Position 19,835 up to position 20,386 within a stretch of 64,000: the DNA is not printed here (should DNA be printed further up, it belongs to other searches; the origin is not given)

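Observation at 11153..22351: Tandem array of six paralogous receptor-like membrane/TPR proteins sharing a highly conserved N-terminal '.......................' motif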

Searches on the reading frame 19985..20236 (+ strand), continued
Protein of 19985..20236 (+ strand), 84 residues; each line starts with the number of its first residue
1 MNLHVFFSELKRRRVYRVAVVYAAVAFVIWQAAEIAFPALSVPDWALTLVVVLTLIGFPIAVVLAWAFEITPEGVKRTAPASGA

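Call 39: search_protein_families(library=pfam, proteins=[L058:7101-10169:+, L052:2880-6602:+, L006:2412-5393:+, L068:10557-13358:+, L073:3847-6300:+, L018:12258-14957:-, L013:3323-5725:-, L044:7617-10007:+, L007:7428-9785:+, L015:1505-4012:+], max_evalue=0.00001)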
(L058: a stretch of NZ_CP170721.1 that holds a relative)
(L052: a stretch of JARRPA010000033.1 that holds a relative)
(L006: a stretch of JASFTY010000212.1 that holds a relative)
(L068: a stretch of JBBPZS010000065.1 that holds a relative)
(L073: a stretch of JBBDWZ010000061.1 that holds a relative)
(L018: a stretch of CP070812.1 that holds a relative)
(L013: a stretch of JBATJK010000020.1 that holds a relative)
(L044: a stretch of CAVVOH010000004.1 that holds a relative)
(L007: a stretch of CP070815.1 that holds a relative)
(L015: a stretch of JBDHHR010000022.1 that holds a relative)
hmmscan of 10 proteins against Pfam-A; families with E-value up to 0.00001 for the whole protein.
L058:7101-10169:+ (1022 aa): 10 families
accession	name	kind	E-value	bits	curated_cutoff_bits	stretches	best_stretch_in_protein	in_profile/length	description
PF07719.23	TPR_2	-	1.2e-17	62.9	27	0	720-753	1-34/34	Tetratricopeptide repeat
PF00515.34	TPR_1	-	2.1e-17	62.5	27.8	0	758-787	5-34/34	Tetratricopeptide repeat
PF13414.12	TPR_11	-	8.2e-16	57.9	26.8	0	695-725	3-33/42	TPR repeat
PF13432.12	TPR_16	-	8.7e-15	55.3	32.7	2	695-753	6-64/65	Tetratricopeptide repeat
PF14559.12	TPR_19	-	1.3e-09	38.7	25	1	732-792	3-63/68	Tetratricopeptide repeat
PF13428.12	TPR_14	-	1.1e-08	35.4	23.5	0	721-761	2-42/44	Tetratricopeptide repeat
PF13176.12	TPR_7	-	1.6e-08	34.4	27.9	0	758-789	3-34/36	Tetratricopeptide repeat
PF13424.12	TPR_12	-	1.7e-07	31.7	30.1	0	722-784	5-75/77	Tetratricopeptide repeat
PF13181.12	TPR_8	-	1e-06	28.9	25.7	0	720-753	1-34/34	Tetratricopeptide repeat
PF13431.12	TPR_17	-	7e-06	26.4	24.4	0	709-740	2-33/34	Tetratricopeptide repeat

L052:2880-6602:+ (1240 aa): 2 families
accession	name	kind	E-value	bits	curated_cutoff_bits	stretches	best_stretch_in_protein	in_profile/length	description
PF00069.31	Pkinase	-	5e-44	151.1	31.7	1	157-403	1-253/263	Protein kinase domain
PF07714.23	PK_Tyr_Ser-Thr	-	5.1e-32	111.6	23.1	1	160-401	4-248/258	Protein tyrosine and serine/threonine kinase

L006:2412-5393:+ (993 aa): 0 families

L068:10557-13358:+ (933 aa): 9 families
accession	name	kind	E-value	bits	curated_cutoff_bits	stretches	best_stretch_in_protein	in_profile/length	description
PF13414.12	TPR_11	-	1.2e-16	60.5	26.8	0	624-654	4-34/42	TPR repeat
PF14559.12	TPR_19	-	1.1e-12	48.5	25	0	626-684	3-62/68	Tetratricopeptide repeat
PF13432.12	TPR_16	-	5.3e-09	36.8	32.7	0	591-648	8-65/65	Tetratricopeptide repeat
PF07719.23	TPR_2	-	8.8e-09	35.3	27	0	621-647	8-34/34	Tetratricopeptide repeat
PF00515.34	TPR_1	-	8.4e-08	32.2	27.8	0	516-536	14-34/34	Tetratricopeptide repeat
PF13371.12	TPR_9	-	9.4e-07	29.2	35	1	625-684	6-65/73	Tetratricopeptide repeat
PF13428.12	TPR_14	-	1.3e-06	28.9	23.5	0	619-654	6-41/44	Tetratricopeptide repeat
PF13176.12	TPR_7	-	5.1e-06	26.6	27.9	0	621-640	6-27/36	Tetratricopeptide repeat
PF13424.12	TPR_12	-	6.9e-06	26.6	30.1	0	620-639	9-28/77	Tetratricopeptide repeat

L073:3847-6300:+ (817 aa): 4 families
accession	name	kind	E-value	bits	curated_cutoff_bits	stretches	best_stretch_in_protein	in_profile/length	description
PF13431.12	TPR_17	-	1.2e-09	38.1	24.4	0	609-640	2-33/34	Tetratricopeptide repeat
PF07719.23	TPR_2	-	1.2e-07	31.7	27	0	620-651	1-32/34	Tetratricopeptide repeat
PF14559.12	TPR_19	-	8.3e-07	29.7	25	0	602-651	7-56/68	Tetratricopeptide repeat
PF13432.12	TPR_16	-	6.2e-06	27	32.7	1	601-652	12-63/65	Tetratricopeptide repeat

L018:12258-14957:- (899 aa): 3 families
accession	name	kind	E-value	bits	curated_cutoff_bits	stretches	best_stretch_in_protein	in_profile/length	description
PF00069.31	Pkinase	-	3.4e-52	177.9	31.7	1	20-273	1-257/263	Protein kinase domain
PF07714.23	PK_Tyr_Ser-Thr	-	7.4e-32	111.1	23.1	1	22-275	3-256/258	Protein tyrosine and serine/threonine kinase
PF13428.12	TPR_14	-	5.4e-07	30.1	23.5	0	848-875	8-35/44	Tetratricopeptide repeat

L013:3323-5725:- (800 aa): 2 families
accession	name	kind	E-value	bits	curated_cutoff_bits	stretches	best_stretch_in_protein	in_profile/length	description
PF03781.23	FGE-sulfatase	-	2e-24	87.1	23.3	1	283-461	11-194/255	Sulfatase-modifying factor enzyme 1-like domain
PF12740.14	PETase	-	2.8e-09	37.2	28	1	671-796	118-233/263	PET hydrolase-like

L044:7617-10007:+ (796 aa): 7 families
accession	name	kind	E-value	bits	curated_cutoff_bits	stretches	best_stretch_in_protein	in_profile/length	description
PF13431.12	TPR_17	-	1.2e-10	41.3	24.4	0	537-567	3-33/34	Tetratricopeptide repeat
PF07719.23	TPR_2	-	3.6e-10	39.6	27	0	548-580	2-34/34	Tetratricopeptide repeat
PF13181.12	TPR_8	-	1.5e-08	34.5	25.7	0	548-580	2-34/34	Tetratricopeptide repeat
PF13428.12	TPR_14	-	2.7e-08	34.1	23.5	0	549-588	3-42/44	Tetratricopeptide repeat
PF00515.34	TPR_1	-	2.8e-08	33.6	27.8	0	548-580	2-34/34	Tetratricopeptide repeat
PF13414.12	TPR_11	-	3.3e-07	30.3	26.8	0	520-554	1-35/42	TPR repeat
PF14559.12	TPR_19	-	3e-06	27.9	25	0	538-583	16-61/68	Tetratricopeptide repeat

L007:7428-9785:+ (785 aa): 9 families
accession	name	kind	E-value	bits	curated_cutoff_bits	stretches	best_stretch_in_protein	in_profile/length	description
PF13431.12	TPR_17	-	8.6e-22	76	24.4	0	561-590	2-31/34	Tetratricopeptide repeat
PF07719.23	TPR_2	-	3.6e-17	61.4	27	0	610-638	5-33/34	Tetratricopeptide repeat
PF14559.12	TPR_19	-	3e-16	59.9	25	0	617-664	2-49/68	Tetratricopeptide repeat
PF00515.34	TPR_1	-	1.1e-13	50.7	27.8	0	610-638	5-33/34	Tetratricopeptide repeat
PF13414.12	TPR_11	-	2.8e-13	49.8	26.8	0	479-504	13-38/42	TPR repeat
PF13428.12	TPR_14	-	3.3e-12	46.2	23.5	0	574-614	3-43/44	Tetratricopeptide repeat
PF13181.12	TPR_8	-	4.6e-12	45.5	25.7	0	610-638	5-33/34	Tetratricopeptide repeat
PF13432.12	TPR_16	-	1.5e-08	35.3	32.7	0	579-638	4-63/65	Tetratricopeptide repeat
PF13424.12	TPR_12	-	7.3e-07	29.7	30.1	0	609-656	6-54/77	Tetratricopeptide repeat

L015:1505-4012:+ (835 aa): 6 families
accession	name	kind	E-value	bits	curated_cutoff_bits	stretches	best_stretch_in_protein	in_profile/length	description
PF07719.23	TPR_2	-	1.7e-12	46.8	27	0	730-758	3-31/34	Tetratricopeptide repeat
PF13428.12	TPR_14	-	3.8e-10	39.9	23.5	0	534-567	5-38/44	Tetratricopeptide repeat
PF13371.12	TPR_9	-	1.9e-08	34.6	35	1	536-598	1-63/73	Tetratricopeptide repeat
PF13181.12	TPR_8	-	3.6e-06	27.1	25.7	0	565-593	2-30/34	Tetratricopeptide repeat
PF13424.12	TPR_12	-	4.1e-06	27.3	30.1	1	531-593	4-74/77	Tetratricopeptide repeat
PF13431.12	TPR_17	-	5.1e-06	26.8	24.4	0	485-516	3-33/34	Tetratricopeptide repeat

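Call 42: search_solved_structures(query=A2, max_evalue=10)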
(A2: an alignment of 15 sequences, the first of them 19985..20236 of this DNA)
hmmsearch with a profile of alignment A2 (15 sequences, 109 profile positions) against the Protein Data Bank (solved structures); distinct sequences matched with E-value up to 10: 9.
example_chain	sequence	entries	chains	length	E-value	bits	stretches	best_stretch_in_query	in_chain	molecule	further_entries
7um4_A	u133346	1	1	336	0.36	13.7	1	50-73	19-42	5-hydroxytryptamine receptor 5A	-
8ydm_A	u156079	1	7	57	0.43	13.4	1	46-67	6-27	Light-harvesting protein B-808/866 alpha chain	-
7um5_A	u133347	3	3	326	0.46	13.4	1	50-72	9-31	5-hydroxytryptamine receptor 5A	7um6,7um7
9w6w_R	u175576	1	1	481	0.74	12.7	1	50-72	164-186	Soluble cytochrome b562,5-hydroxytryptamine receptor 5A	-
7x5h_R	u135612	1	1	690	1.5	11.7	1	50-71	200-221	Soluble cytochrome b562,5-hydroxytryptamine receptor 5A,hydroxytryptamine receptor 5A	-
9kpz_A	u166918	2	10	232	2.1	11.3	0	45-76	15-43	Tol-Pal system protein TolQ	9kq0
8odt_A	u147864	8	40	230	2.5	11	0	45-76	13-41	Tol-Pal system protein TolQ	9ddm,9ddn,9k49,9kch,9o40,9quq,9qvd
9jkh_A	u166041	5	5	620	2.8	10.8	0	48-69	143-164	Sodium-dependent dopamine transporter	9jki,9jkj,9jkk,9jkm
9eo4_B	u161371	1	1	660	3.5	10.5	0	48-69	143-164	Sodium-dependent dopamine transporter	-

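Call 55: search_protein_families(library=pfam, proteins=[L037:4914-5700:+, L024:10077-10900:+, L024:2878-3700:+, L044:5455-6300:+, L044:9944-10800:+, L050:1-900:+, L057:3074-3900:+, L057:5459-6300:+, L061:11705-12500:+, L064:10948-11750:+], max_evalue=0.0001)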
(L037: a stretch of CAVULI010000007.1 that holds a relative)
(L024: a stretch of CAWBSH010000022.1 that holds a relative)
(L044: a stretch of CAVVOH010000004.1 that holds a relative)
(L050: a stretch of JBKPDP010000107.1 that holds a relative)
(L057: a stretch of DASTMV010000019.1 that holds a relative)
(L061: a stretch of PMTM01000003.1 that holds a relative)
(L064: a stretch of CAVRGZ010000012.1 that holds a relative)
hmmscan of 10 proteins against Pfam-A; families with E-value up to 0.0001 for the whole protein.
L037:4914-5700:+ (262 aa): 1 family
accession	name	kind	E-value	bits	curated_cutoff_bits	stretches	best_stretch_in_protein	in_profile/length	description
PF00211.25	Guanylate_cyc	-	5.4e-08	33.1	21.9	1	91-170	95-172/183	Adenylate and Guanylate cyclase catalytic domain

L024:10077-10900:+ (274 aa): 1 family
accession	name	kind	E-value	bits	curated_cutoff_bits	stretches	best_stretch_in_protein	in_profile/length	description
PF00211.25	Guanylate_cyc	-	6.8e-08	32.7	21.9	1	85-172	85-172/183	Adenylate and Guanylate cyclase catalytic domain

L024:2878-3700:+ (274 aa): 1 family
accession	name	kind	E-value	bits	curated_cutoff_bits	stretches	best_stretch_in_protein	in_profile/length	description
PF00211.25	Guanylate_cyc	-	2.5e-07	30.9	21.9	1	20-179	3-171/183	Adenylate and Guanylate cyclase catalytic domain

L044:5455-6300:+ (282 aa): 1 family
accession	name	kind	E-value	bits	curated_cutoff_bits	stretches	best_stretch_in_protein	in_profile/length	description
PF00211.25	Guanylate_cyc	-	6.4e-06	26.3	21.9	1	114-193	91-171/183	Adenylate and Guanylate cyclase catalytic domain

L044:9944-10800:+ (285 aa): 1 family
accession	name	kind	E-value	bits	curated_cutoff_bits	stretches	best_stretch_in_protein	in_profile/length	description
PF00211.25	Guanylate_cyc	-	6.9e-06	26.2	21.9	1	147-224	97-172/183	Adenylate and Guanylate cyclase catalytic domain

L050:1-900:+ (300 aa): 2 families
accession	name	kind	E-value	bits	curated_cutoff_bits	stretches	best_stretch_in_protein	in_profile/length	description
PF00069.31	Pkinase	-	4.6e-41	141.4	31.7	1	26-284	6-258/263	Protein kinase domain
PF07714.23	PK_Tyr_Ser-Thr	-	1.1e-22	81.1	23.1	1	41-279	25-251/258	Protein tyrosine and serine/threonine kinase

L057:3074-3900:+ (275 aa): 1 family
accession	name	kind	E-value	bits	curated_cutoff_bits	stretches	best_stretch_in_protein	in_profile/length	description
PF00211.25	Guanylate_cyc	-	9.5e-21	74.6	21.9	1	11-161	9-171/183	Adenylate and Guanylate cyclase catalytic domain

L057:5459-6300:+ (280 aa): 1 family
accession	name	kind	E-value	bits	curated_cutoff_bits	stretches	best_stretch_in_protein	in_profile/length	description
PF00211.25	Guanylate_cyc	-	2.6e-07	30.9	21.9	1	84-175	85-175/183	Adenylate and Guanylate cyclase catalytic domain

L061:11705-12500:+ (265 aa): 1 family
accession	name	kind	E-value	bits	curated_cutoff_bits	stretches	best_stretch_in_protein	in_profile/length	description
PF00211.25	Guanylate_cyc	-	8.6e-09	35.7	21.9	1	100-179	95-172/183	Adenylate and Guanylate cyclase catalytic domain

L064:10948-11750:+ (267 aa): 1 family
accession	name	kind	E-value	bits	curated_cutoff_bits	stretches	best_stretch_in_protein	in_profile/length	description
PF00211.25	Guanylate_cyc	-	3.5e-06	27.2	21.9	1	89-168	93-172/183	Adenylate and Guanylate cyclase catalytic domain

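Call 60: search_protein_families(library=pfam, proteins=[L075:694-2742:+, P0242, P0293, P0336, P0362, P0365, P0269, P0375], max_evalue=0.001)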
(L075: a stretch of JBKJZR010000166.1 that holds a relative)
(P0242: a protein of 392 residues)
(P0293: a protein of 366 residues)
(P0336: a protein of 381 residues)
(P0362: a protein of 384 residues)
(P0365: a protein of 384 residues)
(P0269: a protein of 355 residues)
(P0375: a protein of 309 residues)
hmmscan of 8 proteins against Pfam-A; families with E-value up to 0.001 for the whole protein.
L075:694-2742:+ (682 aa): 3 families
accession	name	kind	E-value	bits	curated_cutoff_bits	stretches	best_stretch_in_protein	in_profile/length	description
PF00072.30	Response_reg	-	3.3e-28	98.5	30.2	1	334-444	2-110/111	Response regulator receiver domain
PF00211.25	Guanylate_cyc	-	2.3e-24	86.4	21.9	1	497-673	5-182/183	Adenylate and Guanylate cyclase catalytic domain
PF00512.31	HisKA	-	3.2e-05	24.3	26.9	1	167-226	1-57/66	His Kinase A (phospho-acceptor) domain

P0242 (392 aa): 0 families

P0293 (366 aa): 0 families

P0336 (381 aa): 0 families

P0362 (384 aa): 4 families
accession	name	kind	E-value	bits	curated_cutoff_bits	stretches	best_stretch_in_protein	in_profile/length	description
PF13414.12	TPR_11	-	3.1e-05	24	26.8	0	250-273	10-33/42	TPR repeat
PF07719.23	TPR_2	-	0.00041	20.7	27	0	246-267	13-34/34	Tetratricopeptide repeat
PF00515.34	TPR_1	-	0.00055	20.1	27.8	0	246-267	13-34/34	Tetratricopeptide repeat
PF13431.12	TPR_17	-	0.00091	19.8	24.4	0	256-275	1-20/34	Tetratricopeptide repeat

P0365 (384 aa): 7 families
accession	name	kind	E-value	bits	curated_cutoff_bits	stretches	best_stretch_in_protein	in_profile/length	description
PF13431.12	TPR_17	-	5.2e-10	39.2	24.4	0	334-361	5-32/34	Tetratricopeptide repeat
PF07719.23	TPR_2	-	8.6e-10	38.4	27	1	343-373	2-32/34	Tetratricopeptide repeat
PF13414.12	TPR_11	-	5.8e-07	29.5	26.8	0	248-275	12-39/42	TPR repeat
PF00515.34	TPR_1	-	2.4e-06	27.6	27.8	0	349-373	8-32/34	Tetratricopeptide repeat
PF13181.12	TPR_8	-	7.2e-06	26.2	25.7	0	348-373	7-32/34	Tetratricopeptide repeat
PF13428.12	TPR_14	-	1.2e-05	25.9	23.5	0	344-383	3-42/44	Tetratricopeptide repeat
PF14559.12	TPR_19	-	7e-05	23.5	25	0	243-273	4-34/68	Tetratricopeptide repeat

P0269 (355 aa): 0 families

P0375 (309 aa): 1 family
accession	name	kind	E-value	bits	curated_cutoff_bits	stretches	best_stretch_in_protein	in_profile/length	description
PF17680.6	FlgO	-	0.00081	19.7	22.6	0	104-196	17-115/130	FlgO protein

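Call 64: search_protein_families(library=pfam, proteins=[window:19985-20236:+], max_evalue=10)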
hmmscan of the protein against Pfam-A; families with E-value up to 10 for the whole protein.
window:19985-20236:+ (84 aa): 5 families
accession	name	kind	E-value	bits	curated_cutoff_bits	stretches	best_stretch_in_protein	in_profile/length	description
PF25259.1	DUF7860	-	0.0026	18.4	27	1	17-70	13-69/75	Family of unknown function (DUF7860)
PF02517.21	Rce1-like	-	0.034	14.9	22.4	1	5-71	26-77/93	Type II CAAX prenyl endopeptidase Rce1-like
PF25587.1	Rv2743c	-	0.086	12.9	27.7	1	11-65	24-76/237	Rv2743c family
PF24287.1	DUF7475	-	0.17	12.6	31.3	1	4-52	60-108/115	Family of unknown function (DUF7475)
PF06910.16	MEA1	-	0.45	11.5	27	1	33-47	93-107/128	Male enhanced antigen 1 (MEA1)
